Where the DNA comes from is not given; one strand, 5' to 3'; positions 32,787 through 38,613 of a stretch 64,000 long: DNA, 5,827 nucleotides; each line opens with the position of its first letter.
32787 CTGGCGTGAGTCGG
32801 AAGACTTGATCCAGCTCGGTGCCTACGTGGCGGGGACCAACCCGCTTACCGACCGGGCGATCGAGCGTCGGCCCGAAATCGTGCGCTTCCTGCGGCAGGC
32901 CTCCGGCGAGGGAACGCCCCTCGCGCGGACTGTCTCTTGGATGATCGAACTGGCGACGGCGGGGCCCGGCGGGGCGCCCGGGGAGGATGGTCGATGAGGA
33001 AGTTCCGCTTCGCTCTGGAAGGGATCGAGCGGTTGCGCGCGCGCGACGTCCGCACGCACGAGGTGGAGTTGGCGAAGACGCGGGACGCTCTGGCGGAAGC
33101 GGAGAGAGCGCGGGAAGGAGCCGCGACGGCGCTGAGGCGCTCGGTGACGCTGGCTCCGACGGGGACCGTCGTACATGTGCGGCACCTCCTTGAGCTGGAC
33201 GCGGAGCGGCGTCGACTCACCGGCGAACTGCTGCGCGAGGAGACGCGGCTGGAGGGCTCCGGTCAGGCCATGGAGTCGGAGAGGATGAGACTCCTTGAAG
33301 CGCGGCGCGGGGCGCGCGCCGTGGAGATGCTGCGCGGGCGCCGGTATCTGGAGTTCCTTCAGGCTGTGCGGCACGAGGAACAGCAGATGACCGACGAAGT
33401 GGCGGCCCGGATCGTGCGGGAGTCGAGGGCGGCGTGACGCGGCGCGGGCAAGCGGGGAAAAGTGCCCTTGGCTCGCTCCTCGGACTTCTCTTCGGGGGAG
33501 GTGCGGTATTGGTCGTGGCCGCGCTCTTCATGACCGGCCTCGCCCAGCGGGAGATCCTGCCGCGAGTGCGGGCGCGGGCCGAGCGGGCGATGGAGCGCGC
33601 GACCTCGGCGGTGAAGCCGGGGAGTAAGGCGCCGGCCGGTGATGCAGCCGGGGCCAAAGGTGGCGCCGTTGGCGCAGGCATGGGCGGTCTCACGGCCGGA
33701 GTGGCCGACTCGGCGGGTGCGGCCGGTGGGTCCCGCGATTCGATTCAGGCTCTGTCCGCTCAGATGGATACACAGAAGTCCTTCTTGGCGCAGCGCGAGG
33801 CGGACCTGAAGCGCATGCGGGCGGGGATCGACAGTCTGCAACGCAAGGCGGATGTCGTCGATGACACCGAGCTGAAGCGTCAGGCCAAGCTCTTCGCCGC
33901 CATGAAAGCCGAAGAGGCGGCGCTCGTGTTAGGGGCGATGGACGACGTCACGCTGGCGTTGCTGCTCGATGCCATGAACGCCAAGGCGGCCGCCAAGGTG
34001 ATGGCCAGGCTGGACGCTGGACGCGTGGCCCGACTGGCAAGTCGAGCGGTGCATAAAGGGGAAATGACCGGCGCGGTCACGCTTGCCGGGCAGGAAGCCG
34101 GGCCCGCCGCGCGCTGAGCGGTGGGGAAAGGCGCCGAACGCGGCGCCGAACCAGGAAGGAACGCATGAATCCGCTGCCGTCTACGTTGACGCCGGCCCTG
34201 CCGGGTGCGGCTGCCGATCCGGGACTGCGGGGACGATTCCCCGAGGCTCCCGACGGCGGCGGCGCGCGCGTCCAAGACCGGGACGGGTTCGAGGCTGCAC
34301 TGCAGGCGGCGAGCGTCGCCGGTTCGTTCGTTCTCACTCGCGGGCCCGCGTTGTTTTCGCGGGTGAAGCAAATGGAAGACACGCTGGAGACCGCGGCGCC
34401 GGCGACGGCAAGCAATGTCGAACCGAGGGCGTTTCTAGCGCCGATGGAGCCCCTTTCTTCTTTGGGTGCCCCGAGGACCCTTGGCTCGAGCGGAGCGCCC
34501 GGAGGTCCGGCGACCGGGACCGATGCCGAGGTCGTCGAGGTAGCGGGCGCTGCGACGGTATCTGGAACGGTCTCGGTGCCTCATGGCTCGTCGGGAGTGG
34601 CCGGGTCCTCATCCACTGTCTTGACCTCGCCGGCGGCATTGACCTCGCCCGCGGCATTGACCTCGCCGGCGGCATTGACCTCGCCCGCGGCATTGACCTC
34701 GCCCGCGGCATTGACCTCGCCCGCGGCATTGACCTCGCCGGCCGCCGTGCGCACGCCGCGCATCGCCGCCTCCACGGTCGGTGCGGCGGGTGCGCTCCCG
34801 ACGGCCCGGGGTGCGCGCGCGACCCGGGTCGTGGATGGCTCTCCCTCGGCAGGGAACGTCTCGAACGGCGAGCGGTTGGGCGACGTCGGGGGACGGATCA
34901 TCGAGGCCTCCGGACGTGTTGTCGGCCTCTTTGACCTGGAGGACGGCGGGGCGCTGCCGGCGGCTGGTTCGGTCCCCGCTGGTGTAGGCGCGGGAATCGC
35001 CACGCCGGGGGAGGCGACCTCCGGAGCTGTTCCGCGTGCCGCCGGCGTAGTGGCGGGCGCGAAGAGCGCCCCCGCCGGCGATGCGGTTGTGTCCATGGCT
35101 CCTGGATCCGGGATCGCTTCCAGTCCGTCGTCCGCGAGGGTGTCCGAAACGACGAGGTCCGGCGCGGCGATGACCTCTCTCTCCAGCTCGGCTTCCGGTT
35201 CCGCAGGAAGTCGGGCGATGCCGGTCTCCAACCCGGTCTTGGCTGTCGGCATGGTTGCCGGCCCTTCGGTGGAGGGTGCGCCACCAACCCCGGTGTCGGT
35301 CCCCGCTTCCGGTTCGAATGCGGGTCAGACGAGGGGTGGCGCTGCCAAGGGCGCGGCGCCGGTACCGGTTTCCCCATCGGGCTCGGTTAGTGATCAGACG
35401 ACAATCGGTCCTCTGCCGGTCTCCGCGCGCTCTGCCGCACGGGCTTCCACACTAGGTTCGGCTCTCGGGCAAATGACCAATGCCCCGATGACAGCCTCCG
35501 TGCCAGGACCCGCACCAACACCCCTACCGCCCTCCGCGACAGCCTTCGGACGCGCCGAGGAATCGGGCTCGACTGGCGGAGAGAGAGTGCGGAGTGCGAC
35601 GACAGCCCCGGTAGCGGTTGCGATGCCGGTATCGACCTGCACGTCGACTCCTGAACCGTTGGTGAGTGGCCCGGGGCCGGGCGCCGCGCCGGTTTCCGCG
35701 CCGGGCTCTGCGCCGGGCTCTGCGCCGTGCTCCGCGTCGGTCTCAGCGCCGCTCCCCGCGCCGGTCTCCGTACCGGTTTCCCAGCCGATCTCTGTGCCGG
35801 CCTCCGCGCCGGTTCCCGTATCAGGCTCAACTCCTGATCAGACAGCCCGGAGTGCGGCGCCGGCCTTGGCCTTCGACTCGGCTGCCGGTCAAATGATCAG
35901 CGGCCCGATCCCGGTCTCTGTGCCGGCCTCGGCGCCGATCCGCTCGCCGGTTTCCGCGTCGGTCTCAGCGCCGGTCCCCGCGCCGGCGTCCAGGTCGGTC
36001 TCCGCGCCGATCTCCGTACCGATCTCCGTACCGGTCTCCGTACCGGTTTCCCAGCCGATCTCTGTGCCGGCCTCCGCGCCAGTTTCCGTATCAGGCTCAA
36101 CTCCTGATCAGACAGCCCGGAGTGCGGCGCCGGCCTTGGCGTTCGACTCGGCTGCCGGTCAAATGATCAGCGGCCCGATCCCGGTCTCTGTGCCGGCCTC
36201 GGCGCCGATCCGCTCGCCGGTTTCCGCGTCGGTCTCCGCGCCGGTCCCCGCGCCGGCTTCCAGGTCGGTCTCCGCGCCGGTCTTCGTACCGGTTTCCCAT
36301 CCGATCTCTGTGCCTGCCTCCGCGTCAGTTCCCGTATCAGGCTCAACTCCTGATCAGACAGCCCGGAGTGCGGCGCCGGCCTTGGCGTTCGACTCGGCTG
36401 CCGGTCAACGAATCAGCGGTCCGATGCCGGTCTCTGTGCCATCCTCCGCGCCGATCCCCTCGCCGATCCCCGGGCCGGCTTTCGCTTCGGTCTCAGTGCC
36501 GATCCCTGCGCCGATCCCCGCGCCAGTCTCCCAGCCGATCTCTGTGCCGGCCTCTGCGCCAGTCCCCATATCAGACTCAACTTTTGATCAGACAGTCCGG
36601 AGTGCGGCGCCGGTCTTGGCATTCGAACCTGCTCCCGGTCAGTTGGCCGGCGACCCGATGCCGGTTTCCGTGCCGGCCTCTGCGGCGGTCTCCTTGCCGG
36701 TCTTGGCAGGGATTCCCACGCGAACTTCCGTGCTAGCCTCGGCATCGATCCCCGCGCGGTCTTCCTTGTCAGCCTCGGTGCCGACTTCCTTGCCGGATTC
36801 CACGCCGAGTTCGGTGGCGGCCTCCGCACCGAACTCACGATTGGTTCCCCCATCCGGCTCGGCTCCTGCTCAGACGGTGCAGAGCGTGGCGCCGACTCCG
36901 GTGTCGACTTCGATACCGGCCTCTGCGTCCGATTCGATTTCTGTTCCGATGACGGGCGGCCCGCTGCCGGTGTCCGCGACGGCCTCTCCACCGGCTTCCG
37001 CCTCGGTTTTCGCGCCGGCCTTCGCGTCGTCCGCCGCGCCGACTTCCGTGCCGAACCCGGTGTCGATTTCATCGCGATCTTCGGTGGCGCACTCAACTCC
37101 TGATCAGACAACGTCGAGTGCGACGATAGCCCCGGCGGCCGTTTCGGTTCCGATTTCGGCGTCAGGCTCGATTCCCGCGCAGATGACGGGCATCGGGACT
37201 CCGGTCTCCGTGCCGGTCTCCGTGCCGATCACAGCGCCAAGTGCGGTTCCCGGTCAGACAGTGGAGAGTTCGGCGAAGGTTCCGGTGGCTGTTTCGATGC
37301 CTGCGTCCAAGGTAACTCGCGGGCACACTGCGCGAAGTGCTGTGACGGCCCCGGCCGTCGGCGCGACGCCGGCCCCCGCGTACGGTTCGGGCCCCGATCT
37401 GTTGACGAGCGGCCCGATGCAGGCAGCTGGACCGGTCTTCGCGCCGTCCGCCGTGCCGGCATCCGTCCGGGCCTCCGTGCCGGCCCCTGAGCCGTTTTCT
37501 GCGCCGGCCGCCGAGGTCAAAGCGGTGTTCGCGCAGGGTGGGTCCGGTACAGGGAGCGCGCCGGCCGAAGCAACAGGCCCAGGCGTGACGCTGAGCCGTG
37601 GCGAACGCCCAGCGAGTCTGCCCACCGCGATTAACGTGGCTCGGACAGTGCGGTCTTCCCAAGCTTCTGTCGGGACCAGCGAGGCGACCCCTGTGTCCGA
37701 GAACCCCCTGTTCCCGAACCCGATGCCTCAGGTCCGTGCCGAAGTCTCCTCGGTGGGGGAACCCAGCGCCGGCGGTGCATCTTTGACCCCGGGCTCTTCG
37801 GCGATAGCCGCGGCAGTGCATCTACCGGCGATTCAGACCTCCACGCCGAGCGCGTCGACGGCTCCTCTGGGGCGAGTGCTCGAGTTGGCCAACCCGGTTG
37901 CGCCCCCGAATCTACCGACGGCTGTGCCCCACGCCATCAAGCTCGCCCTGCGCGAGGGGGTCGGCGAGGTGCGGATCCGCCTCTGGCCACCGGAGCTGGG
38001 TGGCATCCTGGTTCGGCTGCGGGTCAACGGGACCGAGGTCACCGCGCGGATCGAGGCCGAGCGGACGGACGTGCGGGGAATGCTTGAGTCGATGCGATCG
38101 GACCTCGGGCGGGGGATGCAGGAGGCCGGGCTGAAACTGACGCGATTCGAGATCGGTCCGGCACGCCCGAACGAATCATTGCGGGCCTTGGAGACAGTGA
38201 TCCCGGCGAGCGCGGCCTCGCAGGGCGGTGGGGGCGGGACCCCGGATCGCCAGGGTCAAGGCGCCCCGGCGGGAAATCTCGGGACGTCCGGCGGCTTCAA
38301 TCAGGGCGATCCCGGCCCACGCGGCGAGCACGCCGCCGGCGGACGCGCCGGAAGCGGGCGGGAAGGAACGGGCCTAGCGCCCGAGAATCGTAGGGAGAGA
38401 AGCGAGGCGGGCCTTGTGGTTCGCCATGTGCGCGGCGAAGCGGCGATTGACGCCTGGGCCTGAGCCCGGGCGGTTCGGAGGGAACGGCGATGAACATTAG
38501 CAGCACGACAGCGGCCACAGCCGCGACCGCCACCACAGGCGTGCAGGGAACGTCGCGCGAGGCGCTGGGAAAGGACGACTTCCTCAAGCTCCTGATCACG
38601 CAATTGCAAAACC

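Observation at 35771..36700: Near-identical ~240-270-nt tandem repeats (about 3.5 copies, more diverged copies on both sides) form the core of fliK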

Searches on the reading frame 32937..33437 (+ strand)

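Call 4: search_protein_families(library=pfam, proteins=[window:32937-33437:+], max_evalue=0.01)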
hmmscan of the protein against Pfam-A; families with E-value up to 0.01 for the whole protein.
window:32937-33437:+ (166 aa): 1 family
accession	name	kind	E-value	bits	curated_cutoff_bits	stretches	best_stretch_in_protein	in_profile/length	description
PF02050.21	FliJ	-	4.8e-07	30.5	28.4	1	44-158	6-121/123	Flagellar FliJ protein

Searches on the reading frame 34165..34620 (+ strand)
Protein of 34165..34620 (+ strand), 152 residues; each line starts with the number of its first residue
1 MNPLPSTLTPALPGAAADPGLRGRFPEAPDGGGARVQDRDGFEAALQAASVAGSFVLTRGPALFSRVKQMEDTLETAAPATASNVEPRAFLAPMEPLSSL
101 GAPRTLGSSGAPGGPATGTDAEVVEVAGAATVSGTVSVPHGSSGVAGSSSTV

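Call 44: find_homologous_proteins(query=window:34165-34620:+, max_evalue=0.001)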
Query window:34165-34620:+ (152 aa): 2 proteins with E <= 0.001 among 1660 candidates.
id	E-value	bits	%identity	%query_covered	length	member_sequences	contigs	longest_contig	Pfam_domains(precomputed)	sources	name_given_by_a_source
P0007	1.3e-68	248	99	82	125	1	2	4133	-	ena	-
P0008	4.0e-19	87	70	47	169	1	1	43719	-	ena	-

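Call 45: find_encoding_contigs(protein=P0007, flank=5000, max_places=4)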
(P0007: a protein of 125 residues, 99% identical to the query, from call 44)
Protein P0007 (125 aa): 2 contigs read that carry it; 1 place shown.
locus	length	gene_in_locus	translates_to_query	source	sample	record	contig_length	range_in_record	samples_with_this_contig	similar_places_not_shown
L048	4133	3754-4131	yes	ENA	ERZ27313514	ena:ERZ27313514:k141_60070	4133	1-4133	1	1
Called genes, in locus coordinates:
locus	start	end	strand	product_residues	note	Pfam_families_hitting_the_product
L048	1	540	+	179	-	?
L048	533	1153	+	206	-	PF02108:FliH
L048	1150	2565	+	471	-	PF02874:ATP-synt_ab_N, PF00006:ATP-synt_ab, PF18269:T3SS_ATPase_C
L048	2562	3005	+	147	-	PF02050:FliJ (weak)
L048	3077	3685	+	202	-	-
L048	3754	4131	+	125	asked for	?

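Call 46: find_encoding_contigs(protein=P0008, flank=8000, max_places=4)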
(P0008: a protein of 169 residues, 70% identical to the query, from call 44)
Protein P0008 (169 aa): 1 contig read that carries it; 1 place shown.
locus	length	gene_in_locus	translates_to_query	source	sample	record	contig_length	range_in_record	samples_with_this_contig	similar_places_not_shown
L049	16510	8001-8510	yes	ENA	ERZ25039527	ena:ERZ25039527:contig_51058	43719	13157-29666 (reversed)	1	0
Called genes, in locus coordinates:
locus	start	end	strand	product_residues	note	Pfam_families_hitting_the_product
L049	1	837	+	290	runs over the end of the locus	PF14461:Prok-E2_B (weak), PF00899:ThiF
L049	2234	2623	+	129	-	PF01514:YscJ_FliF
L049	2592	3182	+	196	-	PF01514:YscJ_FliF, PF08345:YscJ_FliF_C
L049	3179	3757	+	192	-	PF08345:YscJ_FliF_C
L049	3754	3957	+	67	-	PF14842:FliG_N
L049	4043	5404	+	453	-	PF01706:FliG_C (faint), PF14841:FliG_M, PF14842:FliG_N (weak), PF02108:FliH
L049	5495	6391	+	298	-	PF00006:ATP-synt_ab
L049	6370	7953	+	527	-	PF00006:ATP-synt_ab, PF03448:MgtE_N (weak)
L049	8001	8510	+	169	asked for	-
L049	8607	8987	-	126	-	-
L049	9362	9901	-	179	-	-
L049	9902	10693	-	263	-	-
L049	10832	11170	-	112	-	-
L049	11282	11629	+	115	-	-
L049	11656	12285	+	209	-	PF03963:FlgD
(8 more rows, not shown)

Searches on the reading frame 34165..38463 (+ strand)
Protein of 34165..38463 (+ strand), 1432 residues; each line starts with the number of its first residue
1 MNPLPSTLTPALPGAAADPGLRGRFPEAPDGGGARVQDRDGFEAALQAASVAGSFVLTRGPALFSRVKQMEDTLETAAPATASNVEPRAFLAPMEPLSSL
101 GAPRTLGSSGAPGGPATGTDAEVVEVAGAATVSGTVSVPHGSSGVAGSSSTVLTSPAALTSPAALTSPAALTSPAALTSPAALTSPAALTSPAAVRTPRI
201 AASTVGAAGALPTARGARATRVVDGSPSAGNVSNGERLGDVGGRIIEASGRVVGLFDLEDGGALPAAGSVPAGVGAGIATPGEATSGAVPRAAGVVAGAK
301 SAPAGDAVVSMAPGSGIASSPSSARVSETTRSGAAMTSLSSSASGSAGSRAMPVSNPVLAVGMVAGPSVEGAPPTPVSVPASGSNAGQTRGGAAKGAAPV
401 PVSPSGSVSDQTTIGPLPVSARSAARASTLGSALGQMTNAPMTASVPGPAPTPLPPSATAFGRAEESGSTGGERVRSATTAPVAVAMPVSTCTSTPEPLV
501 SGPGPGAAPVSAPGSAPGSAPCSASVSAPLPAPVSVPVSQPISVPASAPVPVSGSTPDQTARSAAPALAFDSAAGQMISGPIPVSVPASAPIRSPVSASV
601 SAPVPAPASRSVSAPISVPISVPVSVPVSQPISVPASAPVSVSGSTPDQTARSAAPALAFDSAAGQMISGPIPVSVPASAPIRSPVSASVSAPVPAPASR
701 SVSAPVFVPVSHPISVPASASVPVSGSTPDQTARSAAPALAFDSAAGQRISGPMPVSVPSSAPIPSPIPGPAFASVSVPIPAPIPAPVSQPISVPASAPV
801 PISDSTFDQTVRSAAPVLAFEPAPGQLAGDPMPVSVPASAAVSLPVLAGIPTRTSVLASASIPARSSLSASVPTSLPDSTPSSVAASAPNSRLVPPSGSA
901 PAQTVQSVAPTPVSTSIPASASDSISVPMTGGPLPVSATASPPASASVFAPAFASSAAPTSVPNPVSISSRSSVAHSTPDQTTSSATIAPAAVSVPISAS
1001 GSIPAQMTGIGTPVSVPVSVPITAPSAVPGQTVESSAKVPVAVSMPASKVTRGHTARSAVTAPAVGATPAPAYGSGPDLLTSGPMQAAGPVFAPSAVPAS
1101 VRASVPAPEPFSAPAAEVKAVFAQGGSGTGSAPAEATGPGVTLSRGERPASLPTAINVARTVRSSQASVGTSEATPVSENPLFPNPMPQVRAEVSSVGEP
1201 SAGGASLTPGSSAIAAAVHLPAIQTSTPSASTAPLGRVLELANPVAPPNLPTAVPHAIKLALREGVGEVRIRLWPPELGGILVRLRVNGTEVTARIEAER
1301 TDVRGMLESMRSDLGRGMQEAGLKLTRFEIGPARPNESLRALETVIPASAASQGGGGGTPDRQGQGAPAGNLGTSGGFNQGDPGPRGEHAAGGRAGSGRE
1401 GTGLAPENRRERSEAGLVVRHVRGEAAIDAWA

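Call 4: search_protein_families(library=pfam, proteins=[window:34165-38463:+], max_evalue=0.01)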
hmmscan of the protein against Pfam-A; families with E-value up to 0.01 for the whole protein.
window:34165-38463:+ (1432 aa): 1 family
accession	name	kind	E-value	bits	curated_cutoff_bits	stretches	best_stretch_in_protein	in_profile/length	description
PF02120.21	Flg_hook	-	7.4e-15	55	29.8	1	1258-1335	4-81/85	Flagellar hook-length control protein FliK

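Call 9: find_encoding_contigs(protein=window:34165-38463:+, flank=2000, max_places=5)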
Protein window:34165-38463:+ (1432 aa): no gene with exactly this product is on record in the collection.

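Call 13: find_homologous_proteins(query=window:34165-38463:+, max_evalue=0.00001)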
Query window:34165-38463:+: 8000 candidates shared short words with the query, none scored E <= 0.00001.

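Call 60: search_protein_families(library=ncbifam, proteins=[window:34165-38463:+], max_evalue=0.01)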
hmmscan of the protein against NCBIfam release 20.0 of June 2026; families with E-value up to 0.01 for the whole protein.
window:34165-38463:+ (1432 aa): 0 families

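Call 61: search_solved_structures(query=window:34165-38463:+, max_evalue=0.01)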
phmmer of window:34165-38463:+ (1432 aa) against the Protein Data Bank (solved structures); distinct sequences matched with E-value up to 0.01: 0.

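Call 76: search_protein_families(library=pfam, alignment_id=A3, max_evalue=0.001)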
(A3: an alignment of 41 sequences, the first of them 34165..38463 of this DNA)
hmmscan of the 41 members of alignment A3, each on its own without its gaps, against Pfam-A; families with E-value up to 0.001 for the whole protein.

A. member 1, window:34165-38463:+ (1432 aa): 1 family
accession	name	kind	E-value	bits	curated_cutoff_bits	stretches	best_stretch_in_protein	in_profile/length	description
PF02120.21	Flg_hook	-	7.4e-15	55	29.8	1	1258-1335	4-81/85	Flagellar hook-length control protein FliK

B. families by the number of members that match (of 41 scanned): 1 family
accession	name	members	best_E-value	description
PF02120.21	Flg_hook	41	2.3e-22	Flagellar hook-length control protein FliK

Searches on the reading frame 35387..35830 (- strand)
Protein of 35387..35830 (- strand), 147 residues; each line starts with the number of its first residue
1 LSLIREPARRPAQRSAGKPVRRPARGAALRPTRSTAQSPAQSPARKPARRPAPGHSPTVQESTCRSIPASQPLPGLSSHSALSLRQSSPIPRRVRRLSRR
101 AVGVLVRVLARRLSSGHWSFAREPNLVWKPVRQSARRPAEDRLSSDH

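Call 78: search_protein_families(library=pfam, proteins=[window:35387-35830:-], max_evalue=0.01)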
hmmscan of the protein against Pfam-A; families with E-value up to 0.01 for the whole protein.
window:35387-35830:- (147 aa): 0 families

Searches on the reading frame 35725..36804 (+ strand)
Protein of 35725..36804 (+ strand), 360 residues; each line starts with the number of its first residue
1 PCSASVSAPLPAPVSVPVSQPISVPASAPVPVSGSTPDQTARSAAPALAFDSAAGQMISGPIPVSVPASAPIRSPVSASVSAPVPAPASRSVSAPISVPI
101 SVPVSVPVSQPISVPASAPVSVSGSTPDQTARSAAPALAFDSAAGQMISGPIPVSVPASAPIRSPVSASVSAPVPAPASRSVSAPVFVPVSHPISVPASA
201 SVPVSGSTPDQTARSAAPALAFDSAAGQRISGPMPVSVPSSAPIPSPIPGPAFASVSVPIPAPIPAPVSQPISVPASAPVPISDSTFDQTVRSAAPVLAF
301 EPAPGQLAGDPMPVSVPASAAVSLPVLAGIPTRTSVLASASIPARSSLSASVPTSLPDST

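Call 67: predict_structure(protein=window:35725-36804:+)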
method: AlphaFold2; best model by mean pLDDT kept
length: 360 residues; sequences in the alignment: 1
mean_pLDDT: 37.4   pTM: 0.12
mean pLDDT of the five models: 37.4, 36.4, 34.8, 31.9, 29.3
residues with pLDDT >= 90: 0; 70-90: 0; 50-70: 20; < 50: 340
segments of 3 or more residues with pLDDT < 50: 1-50, 62-140, 149-225, 227-229, 231-239, 241-245, 248-310, 312-360
pLDDT, mean of each block of 10 residues (from residue 1): 34 37 36 37 39 53 40 36 36 33 36 35 36 38 52 39 35 34 31 35 33 35 44 41 46 38 42 39 35 32 38 37 34 33 34 36
secondary structure, 60 per line:
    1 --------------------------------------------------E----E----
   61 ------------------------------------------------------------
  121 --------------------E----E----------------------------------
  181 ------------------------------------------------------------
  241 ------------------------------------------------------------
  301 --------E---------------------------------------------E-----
elements in order:
